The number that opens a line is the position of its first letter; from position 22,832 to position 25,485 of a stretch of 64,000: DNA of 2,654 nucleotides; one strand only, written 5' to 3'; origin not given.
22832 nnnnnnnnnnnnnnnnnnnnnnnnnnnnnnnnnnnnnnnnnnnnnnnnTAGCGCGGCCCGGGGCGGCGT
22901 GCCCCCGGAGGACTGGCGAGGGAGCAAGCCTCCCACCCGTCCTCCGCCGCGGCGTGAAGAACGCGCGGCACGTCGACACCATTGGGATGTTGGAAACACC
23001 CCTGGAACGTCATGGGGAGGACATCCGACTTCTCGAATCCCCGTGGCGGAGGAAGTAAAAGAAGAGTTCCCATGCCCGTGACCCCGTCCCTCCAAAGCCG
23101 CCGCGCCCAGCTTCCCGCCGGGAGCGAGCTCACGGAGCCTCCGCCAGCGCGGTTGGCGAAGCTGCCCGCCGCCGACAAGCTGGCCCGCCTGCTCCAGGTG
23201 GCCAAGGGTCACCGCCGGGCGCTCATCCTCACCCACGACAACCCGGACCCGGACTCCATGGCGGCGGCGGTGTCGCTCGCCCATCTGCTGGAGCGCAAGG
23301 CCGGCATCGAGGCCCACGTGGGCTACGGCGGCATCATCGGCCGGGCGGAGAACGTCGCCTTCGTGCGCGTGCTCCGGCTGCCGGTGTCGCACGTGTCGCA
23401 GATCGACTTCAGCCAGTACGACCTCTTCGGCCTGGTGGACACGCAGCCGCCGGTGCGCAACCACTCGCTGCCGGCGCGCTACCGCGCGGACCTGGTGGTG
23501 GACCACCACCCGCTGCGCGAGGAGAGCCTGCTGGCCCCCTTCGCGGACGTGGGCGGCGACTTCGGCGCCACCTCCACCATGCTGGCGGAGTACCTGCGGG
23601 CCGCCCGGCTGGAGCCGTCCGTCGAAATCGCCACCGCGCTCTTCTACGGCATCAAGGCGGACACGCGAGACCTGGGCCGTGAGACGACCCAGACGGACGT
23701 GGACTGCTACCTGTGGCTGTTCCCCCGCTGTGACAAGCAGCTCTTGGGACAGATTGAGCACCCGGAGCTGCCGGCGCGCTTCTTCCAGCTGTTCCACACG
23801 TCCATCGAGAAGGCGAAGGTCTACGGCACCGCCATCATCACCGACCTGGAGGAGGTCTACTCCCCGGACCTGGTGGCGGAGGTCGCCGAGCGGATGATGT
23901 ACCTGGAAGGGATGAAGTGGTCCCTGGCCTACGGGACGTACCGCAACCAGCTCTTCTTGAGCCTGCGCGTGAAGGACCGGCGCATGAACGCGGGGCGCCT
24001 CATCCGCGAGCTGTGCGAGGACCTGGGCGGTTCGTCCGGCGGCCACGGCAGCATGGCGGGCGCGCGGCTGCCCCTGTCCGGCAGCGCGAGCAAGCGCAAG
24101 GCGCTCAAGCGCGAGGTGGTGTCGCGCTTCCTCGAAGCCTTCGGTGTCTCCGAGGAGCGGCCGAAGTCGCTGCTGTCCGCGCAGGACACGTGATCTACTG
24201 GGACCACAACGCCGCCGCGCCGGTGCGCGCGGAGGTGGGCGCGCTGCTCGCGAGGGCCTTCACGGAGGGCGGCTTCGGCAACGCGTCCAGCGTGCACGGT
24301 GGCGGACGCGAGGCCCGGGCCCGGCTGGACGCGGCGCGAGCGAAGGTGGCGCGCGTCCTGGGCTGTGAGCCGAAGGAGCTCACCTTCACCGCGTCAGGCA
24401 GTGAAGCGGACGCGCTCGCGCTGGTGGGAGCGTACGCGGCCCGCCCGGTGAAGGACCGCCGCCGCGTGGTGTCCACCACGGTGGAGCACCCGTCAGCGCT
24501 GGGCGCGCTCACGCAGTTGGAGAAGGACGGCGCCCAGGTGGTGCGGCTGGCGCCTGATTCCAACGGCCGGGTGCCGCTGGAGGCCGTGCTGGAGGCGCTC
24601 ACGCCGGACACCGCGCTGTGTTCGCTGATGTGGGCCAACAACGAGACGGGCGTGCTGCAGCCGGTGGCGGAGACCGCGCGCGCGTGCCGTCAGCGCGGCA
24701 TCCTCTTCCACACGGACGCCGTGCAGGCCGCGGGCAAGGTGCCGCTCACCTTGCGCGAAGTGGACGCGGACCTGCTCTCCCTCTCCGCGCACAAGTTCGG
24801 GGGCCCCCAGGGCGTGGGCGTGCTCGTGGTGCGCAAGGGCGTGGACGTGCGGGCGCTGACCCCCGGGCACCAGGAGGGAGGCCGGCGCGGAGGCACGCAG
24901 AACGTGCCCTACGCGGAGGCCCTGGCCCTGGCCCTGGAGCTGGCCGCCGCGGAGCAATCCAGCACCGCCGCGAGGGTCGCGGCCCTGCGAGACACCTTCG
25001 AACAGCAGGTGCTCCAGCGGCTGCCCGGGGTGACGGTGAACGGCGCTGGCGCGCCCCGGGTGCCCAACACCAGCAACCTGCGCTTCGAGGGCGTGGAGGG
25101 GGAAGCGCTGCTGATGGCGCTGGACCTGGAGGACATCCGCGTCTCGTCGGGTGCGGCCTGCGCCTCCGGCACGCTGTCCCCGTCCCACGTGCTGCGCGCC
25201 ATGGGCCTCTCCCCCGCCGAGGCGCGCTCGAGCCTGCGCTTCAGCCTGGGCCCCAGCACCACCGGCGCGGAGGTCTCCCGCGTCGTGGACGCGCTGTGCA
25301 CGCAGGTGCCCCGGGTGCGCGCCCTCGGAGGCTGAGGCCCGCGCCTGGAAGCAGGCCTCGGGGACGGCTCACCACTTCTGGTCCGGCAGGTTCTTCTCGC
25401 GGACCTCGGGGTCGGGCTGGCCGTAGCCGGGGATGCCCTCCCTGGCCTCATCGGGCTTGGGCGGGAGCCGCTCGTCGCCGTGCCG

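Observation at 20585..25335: Cluster of WH-AAA+ ATPase, catalytically degenerate Fic, DHH/DHHA1 phosphoesterase and translationally coupled cysteine desulfurase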

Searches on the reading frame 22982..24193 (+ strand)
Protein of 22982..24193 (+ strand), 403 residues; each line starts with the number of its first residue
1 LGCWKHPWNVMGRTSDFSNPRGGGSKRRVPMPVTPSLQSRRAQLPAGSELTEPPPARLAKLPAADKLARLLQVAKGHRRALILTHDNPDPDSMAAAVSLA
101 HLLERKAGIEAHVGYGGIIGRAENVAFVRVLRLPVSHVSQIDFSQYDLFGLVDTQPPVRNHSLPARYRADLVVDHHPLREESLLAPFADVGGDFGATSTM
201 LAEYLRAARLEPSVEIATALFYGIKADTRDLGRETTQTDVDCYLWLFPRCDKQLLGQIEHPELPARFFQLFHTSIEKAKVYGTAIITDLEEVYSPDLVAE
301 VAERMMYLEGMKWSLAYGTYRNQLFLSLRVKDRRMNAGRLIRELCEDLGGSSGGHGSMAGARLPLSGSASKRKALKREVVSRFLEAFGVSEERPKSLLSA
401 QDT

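Call 3: search_protein_families(library=pfam, proteins=[window:22982-24193:+], max_evalue=0.01)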
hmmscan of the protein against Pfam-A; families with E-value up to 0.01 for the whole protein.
window:22982-24193:+ (403 aa): 2 families
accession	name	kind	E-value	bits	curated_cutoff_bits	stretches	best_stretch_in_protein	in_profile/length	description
PF02272.25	DHHA1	-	6.2e-09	36.7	25.9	1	285-375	5-92/102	DHHA1 domain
PF01368.27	DHH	-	1.5e-08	35.4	28.1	1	81-224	3-125/125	DHH family, N-terminal domain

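Call 4: search_protein_families(library=ncbifam, proteins=[window:22982-24193:+], max_evalue=0.01)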
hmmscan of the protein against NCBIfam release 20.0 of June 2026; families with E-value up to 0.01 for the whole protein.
window:22982-24193:+ (403 aa): 12 families
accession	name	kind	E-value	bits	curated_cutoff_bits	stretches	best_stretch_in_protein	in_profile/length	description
NF011442.0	PRK14869.1-4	equivalog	9e-10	37.6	400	1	172-236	330-394/543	putative manganese-dependent inorganic diphosphatase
NF003877.0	PRK05427.1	equivalog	1.8e-09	37.5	283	1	80-239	4-161/308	manganese-dependent inorganic pyrophosphatase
NF011445.0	PRK14869.2-1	equivalog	5e-09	35.1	483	1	172-249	332-410/548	putative manganese-dependent inorganic diphosphatase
NF011448.0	PRK14869.2-4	equivalog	1.4e-06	26.9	562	1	172-246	346-422/563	putative manganese-dependent inorganic diphosphatase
NF011440.0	PRK14869.1-2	equivalog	1.7e-06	27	746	0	81-113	5-37/541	putative manganese-dependent inorganic diphosphatase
NF011443.0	PRK14869.1-5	equivalog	4.2e-06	25.5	335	0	78-108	4-34/546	putative manganese-dependent inorganic diphosphatase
NF011447.0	PRK14869.2-3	equivalog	7.8e-06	24.7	522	1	172-247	328-404/540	putative manganese-dependent inorganic diphosphatase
NF011449.0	PRK14869.2-5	equivalog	2.1e-05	23.7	411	0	172-236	232-296/451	putative manganese-dependent inorganic diphosphatase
NF011446.0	PRK14869.2-2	equivalog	2.3e-05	23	601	1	172-247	344-420/576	putative manganese-dependent inorganic diphosphatase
NF041569.1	A-tRNAntase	equivalog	0.00019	19.8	1440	1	82-361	4-283/880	A-adding tRNA nucleotidyltransferase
NF011441.0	PRK14869.1-3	equivalog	0.00065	18.4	753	0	172-242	330-399/548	putative manganese-dependent inorganic diphosphatase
NF053576.1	RecJ_archaeal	equivalog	0.0024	16.8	360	0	333-366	403-436/452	RecJ family nuclease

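Call 10: find_homologous_proteins(query=window:23072-24193:+)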
Query window:23072-24193:+ (373 aa): 2785 proteins with E <= 0.001 among 8000 candidates; the best 120 are listed.
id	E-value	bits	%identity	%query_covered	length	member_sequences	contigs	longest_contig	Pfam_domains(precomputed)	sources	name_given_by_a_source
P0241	3.2e-234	795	95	100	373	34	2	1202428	PF01368.28,PF02272.25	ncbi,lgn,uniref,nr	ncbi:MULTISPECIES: bifunctional oligoribonuclease/PAP phosphatase NrnA [Corallococcus]|uniref:DHH fa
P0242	2.3e-226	769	91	100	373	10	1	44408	PF01368.28,PF02272.25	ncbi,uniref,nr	ncbi:DHH family phosphoesterase [Corallococcus terminator]|uniref:Bifunctional oligoribonuclease/PAP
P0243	4.9e-216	735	86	100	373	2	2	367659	PF01368.28,PF02272.25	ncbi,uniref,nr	ncbi:bifunctional oligoribonuclease/PAP phosphatase NrnA [Corallococcus sp. H22C18031201]|uniref:DHH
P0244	7.4e-207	705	83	99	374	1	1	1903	PF01368.28,PF02272.25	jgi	jgi:nanoRNase/pAp phosphatase (c-di-AMP/oligoRNAs hydrolase)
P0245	4.3e-206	702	84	100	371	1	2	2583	PF01368.28,PF02272.25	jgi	jgi:nanoRNase/pAp phosphatase (c-di-AMP/oligoRNAs hydrolase)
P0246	5.8e-206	702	82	100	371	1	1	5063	PF01368.28,PF02272.25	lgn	-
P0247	1.3e-203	694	82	100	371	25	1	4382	PF01368.28,PF02272.25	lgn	-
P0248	2.2e-203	693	82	100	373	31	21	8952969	PF01368.28,PF02272.25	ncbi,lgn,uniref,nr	ncbi:recombinase RecJ [Myxococcus xanthus]|uniref:DHH family phosphoesterase n=1 Tax=Myxococcus xant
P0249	3.4e-203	693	81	100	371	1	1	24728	PF01368.28,PF02272.25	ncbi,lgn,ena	-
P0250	8.0e-202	688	82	100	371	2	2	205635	PF01368.28,PF02272.25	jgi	jgi:nanoRNase/pAp phosphatase (c-di-AMP/oligoRNAs hydrolase)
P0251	8.7e-202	688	81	100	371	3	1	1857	PF01368.28,PF02272.25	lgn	-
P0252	9.9e-202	688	82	100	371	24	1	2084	PF01368.28,PF02272.25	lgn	-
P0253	1.2e-201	687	82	100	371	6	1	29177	PF01368.28,PF02272.25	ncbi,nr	ncbi:MAG: DHH family phosphoesterase [Myxococcaceae bacterium]|nr:DHH family phosphoesterase [Myxoco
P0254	4.5e-201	686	81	100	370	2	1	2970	PF01368.28,PF02272.25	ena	-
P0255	8.0e-201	685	80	100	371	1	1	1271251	PF01368.28,PF02272.25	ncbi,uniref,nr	ncbi:DHH family phosphoesterase [Hyalangium rubrum]|uniref:DHHA1 domain-containing protein n=1 Tax=H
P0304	4.3e-172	590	73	94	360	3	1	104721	PF01368.28,PF02272.25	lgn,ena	-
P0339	1.5e-167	575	69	98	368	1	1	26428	PF01368.28,PF02272.25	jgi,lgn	jgi:nanoRNase/pAp phosphatase (c-di-AMP/oligoRNAs hydrolase)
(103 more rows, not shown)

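Call 15: search_solved_structures(query=window:23072-24193:+, max_evalue=0.01, show_alignments=2)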
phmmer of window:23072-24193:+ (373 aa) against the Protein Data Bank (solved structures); distinct sequences matched with E-value up to 0.01: 1.
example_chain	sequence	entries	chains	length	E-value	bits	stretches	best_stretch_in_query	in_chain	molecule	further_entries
4rpa_A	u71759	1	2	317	0.0019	20.6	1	51-209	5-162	Probable manganese-dependent inorganic pyrophosphatase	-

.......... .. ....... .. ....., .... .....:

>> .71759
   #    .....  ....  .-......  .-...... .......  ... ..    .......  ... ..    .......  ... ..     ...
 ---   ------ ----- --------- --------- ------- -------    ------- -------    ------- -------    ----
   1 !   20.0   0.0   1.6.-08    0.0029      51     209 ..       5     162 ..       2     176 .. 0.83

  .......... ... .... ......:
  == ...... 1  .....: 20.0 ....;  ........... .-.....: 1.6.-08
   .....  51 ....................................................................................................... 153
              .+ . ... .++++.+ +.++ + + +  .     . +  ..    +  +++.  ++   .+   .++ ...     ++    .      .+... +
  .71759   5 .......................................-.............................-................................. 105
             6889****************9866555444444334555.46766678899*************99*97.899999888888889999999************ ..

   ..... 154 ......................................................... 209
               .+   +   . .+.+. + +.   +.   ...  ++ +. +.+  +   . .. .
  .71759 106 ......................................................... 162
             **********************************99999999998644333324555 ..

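Call 18: search_protein_families(library=padloc, proteins=[window:23072-24193:+], max_evalue=0.01)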
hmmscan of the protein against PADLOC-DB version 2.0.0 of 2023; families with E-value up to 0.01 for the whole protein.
window:23072-24193:+ (373 aa): 0 families

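Call 33: find_encoding_contigs(protein=P0304, flank=10000, max_places=2)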
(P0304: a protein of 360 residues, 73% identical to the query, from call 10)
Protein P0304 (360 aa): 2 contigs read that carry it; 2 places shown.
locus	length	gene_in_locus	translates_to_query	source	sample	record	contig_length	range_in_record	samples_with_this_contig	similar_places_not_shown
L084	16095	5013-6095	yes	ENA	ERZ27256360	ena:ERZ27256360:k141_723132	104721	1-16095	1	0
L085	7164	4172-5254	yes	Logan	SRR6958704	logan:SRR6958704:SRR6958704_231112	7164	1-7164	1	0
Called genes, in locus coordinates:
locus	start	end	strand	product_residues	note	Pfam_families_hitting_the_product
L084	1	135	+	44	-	?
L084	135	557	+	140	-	PF01850:PIN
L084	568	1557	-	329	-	PF09925:DUF2157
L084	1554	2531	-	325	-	-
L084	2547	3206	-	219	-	PF20043:DUF6445 (faint)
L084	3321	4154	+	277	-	PF02661:Fic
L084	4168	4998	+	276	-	PF01261:AP_endonuc_2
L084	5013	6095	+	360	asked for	PF01368:DHH, PF02272:DHHA1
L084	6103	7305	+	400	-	PF00266:Aminotran_5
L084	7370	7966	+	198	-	PF00578:AhpC-TSA, PF08534:Redoxin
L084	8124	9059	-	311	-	PF00069:Pkinase, PF07714:PK_Tyr_Ser-Thr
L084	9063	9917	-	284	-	PF00515:TPR_1 (faint), PF07719:TPR_2 (faint), PF13181:TPR_8 (faint), PF13414:TPR_11 (faint)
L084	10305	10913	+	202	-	PF01812:5-FTHF_cyc-lig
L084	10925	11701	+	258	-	PF00149:Metallophos (faint), PF13277:YmdB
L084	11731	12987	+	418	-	PF00579:tRNA-synt_1b, PF22421:SYY_C-terminal, PF01479:S4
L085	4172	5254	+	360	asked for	PF01368:DHH, PF02272:DHHA1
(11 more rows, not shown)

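Call 34: find_encoding_contigs(protein=P0339, flank=10000, max_places=2)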
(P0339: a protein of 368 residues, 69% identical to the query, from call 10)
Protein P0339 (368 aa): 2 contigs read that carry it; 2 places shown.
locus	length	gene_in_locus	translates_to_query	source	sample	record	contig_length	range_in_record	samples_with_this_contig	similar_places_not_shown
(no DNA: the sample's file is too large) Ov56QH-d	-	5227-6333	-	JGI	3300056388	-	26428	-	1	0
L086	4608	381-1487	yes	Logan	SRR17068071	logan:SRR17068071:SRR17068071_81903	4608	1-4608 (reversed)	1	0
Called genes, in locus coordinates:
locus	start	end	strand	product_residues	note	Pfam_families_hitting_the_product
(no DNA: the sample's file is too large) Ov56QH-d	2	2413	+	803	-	?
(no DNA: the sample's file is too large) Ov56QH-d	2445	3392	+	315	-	PF01063:Aminotran_4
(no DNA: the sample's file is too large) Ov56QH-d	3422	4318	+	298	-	PF02661:Fic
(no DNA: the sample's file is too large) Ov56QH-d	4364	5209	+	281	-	PF01261:AP_endonuc_2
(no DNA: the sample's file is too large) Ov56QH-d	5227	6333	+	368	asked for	PF01368:DHH, PF02272:DHHA1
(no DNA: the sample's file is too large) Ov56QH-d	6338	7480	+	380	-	PF00266:Aminotran_5, PF00155:Aminotran_1_2 (weak)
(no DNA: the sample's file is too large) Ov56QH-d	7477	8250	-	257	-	PF07719:TPR_2 (faint), PF13428:TPR_14 (faint), PF00515:TPR_1 (faint), PF13181:TPR_8 (faint), PF13431:TPR_17 (faint), PF13424:TPR_12 (weak), PF13432:TPR_16 (weak)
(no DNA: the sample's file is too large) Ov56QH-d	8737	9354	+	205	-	PF01812:5-FTHF_cyc-lig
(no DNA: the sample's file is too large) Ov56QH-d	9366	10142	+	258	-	PF13277:YmdB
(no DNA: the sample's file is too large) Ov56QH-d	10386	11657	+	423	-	PF22421:SYY_C-terminal (faint), PF00579:tRNA-synt_1b, PF01479:S4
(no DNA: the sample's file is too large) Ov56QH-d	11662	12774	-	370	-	PF01063:Aminotran_4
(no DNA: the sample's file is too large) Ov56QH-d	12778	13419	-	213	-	PF01728:FtsJ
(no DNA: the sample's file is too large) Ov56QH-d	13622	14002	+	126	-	-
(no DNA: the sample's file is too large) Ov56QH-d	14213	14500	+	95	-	-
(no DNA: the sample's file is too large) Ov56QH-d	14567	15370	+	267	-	PF00551:Formyl_trans_N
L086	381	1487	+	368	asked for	PF01368:DHH, PF02272:DHHA1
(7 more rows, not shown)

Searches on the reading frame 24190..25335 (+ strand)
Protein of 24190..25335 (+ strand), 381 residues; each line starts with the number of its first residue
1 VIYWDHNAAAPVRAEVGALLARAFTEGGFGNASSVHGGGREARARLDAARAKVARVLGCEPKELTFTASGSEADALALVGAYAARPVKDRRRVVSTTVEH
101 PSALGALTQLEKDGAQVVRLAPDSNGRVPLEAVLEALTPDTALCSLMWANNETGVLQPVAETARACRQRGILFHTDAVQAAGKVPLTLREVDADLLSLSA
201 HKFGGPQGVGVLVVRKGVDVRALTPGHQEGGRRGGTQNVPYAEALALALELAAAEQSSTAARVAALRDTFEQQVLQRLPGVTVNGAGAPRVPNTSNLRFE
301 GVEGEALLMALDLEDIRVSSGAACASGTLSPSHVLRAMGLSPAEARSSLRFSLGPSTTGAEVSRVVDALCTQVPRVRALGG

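Call 3: search_protein_families(library=pfam, proteins=[window:24190-25335:+], max_evalue=0.01)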
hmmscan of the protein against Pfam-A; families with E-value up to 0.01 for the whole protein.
window:24190-25335:+ (381 aa): 2 families
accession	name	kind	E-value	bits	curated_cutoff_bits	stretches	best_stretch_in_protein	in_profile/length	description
PF00266.25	Aminotran_5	-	1.1e-61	209.4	21.5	1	2-365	1-371/371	Aminotransferase class-V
PF01212.27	Beta_elim_lyase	-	0.0004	20.2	27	1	49-217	37-214/288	Beta-eliminating lyase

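Call 4: search_protein_families(library=ncbifam, proteins=[window:24190-25335:+], max_evalue=0.01)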
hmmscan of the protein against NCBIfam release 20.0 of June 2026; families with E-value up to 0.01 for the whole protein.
window:24190-25335:+ (381 aa): 24 families
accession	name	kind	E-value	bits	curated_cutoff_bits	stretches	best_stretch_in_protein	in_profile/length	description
TIGR03402.1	FeS_nifS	equivalog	5.2e-123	410.6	530.75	1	2-379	1-376/379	cysteine desulfurase NifS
NF010611.0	PRK14012.1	equivalog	2.2e-91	306.8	548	1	2-379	7-385/406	IscS subfamily cysteine desulfurase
TIGR02006.1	IscS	equivalog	3e-88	296.6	643.2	1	2-379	5-381/402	IscS subfamily cysteine desulfurase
TIGR03235.1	DNA_S_dndA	equivalog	3.7e-88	296.2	480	1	3-353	1-353/353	cysteine desulfurase DndA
TIGR03403.1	nifS_epsilon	equivalog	6.5e-84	282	587.7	1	2-379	1-379/382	NifS family cysteine desulfurase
NF002806.0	PRK02948.1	subfamily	7e-75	252.4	304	1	1-371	1-370/381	IscS subfamily cysteine desulfurase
TIGR01979.1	sufS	subfamily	9e-29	100.5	475.1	1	32-218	50-237/403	SufS family cysteine desulfurase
TIGR01977.1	am_tr_V_EF2568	hypoth_equivalog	5.3e-27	94.8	377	1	12-325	12-338/376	cysteine desulfurase family protein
TIGR01976.1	am_tr_V_VC1184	hypoth_equivalog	2.7e-23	82.9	352.35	1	2-218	20-235/401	cysteine desulfurase-like protein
NF041166.1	f2_encap_cargo1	exception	2.5e-20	73.2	800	1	46-231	291-475/623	family 2A encapsulin nanocompartment cargo protein cysteine desulfurase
TIGR04343.1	egtE_PLP_lyase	equivalog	6.6e-20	71.2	400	1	41-231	51-231/370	ergothioneine biosynthesis PLP-dependent enzyme EgtE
NF008126.0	PRK10874.1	equivalog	7.9e-19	68.1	607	1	34-216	53-236/401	cysteine desulfurase CsdA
NF040779.1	Sec_lyase_SclA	exception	4.7e-18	65.2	525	1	42-219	42-216/378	selenocysteine lyase SclA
TIGR03392.1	FeS_syn_CsdA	equivalog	7.2e-18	64.9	493.6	1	35-216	51-233/398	cysteine desulfurase CsdA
NF006791.0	PRK09295.1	equivalog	9e-15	54.6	661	1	33-225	56-248/406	cysteine desulfurase SufS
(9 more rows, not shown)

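Call 16: search_solved_structures(query=window:24190-25335:+, max_evalue=1e-30, show_alignments=1)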
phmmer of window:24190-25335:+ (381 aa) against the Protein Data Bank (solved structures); distinct sequences matched with E-value up to 1e-30: 27.
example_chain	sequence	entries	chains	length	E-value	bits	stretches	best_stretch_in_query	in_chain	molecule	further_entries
7mhv_A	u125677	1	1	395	4.1e-76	260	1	2-379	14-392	Cysteine desulfurase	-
4isy_A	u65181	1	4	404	1.2e-74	255.1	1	3-377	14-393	Cysteine desulfurase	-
6nzu_A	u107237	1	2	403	1.3e-74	255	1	3-379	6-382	Cysteine desulfurase, mitochondrial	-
8tvt_A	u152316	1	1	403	1.3e-74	255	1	3-379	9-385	Cysteine desulfurase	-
8pk8_A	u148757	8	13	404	1.3e-74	255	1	3-379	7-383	Cysteine desulfurase | Isoform Mitochondrial of Cysteine desulfurase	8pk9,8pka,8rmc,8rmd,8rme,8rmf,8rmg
5wkp_A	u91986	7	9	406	1.4e-74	255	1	3-379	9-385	Cysteine desulfurase, mitochondrial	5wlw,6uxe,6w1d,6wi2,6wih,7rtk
5usr_A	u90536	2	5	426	1.6e-74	254.7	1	3-379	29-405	Cysteine desulfurase, mitochondrial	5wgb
5kz5_1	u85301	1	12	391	4.8e-74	253.2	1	29-379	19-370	Cysteine desulfurase, mitochondrial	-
1p3w_B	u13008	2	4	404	6.4e-74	252.8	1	2-379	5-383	Cysteine desulfurase | Cysteine desulfurase IscS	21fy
3lvj_A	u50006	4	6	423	7.6e-74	252.5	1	2-379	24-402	Cysteine desulfurase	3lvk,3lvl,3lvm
5wt2_A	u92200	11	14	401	7.3e-72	246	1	2-378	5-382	Cysteine desulfurase IscS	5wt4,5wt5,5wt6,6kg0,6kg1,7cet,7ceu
9wep_A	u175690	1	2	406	4.3e-70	240.2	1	2-368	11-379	cysteine desulfurase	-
9wer_A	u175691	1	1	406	5.3e-68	233.3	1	2-368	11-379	cysteine desulfurase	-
9wew_A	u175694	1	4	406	7.3e-68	232.8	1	2-368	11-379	cysteine desulfurase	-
9wf8_A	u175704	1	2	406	1.9e-67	231.5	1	2-368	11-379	cysteine desulfurase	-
3vax_A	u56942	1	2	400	6.6e-58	200.1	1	3-361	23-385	Putative uncharacterized protein dndA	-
6m4j_A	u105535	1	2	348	1.5e-44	156.2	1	3-355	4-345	SspA complex protein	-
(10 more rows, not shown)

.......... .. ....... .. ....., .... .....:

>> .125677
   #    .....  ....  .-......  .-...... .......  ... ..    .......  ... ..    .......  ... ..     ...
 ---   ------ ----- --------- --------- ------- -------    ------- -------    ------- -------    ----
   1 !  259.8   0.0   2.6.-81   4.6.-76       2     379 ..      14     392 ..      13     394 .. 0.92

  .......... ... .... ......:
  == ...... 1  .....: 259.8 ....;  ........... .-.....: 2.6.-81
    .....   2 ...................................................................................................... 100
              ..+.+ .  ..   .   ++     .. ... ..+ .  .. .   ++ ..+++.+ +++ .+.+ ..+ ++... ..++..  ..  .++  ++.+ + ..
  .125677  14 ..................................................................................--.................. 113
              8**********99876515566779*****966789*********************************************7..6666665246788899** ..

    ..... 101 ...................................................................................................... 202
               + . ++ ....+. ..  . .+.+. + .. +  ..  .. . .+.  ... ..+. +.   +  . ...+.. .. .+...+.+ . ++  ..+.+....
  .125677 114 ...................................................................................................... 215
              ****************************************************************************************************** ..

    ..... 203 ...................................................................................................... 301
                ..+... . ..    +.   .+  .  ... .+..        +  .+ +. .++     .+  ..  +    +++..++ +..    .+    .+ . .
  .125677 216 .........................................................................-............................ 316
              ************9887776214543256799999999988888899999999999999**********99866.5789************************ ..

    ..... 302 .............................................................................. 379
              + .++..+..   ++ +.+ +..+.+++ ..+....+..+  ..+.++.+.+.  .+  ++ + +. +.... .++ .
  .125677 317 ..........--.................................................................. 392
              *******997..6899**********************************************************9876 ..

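Call 18: search_protein_families(library=padloc, proteins=[window:24190-25335:+], max_evalue=0.01)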
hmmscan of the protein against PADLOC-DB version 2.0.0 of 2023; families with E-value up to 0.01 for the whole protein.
window:24190-25335:+ (381 aa): 2 families
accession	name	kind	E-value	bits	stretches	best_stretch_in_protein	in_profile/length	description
PDLC02759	SspA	-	1.1e-118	394.8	1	3-377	1-374/374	SspA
PDLC02657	DndA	-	1e-117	391.6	1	2-372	1-371/372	DndA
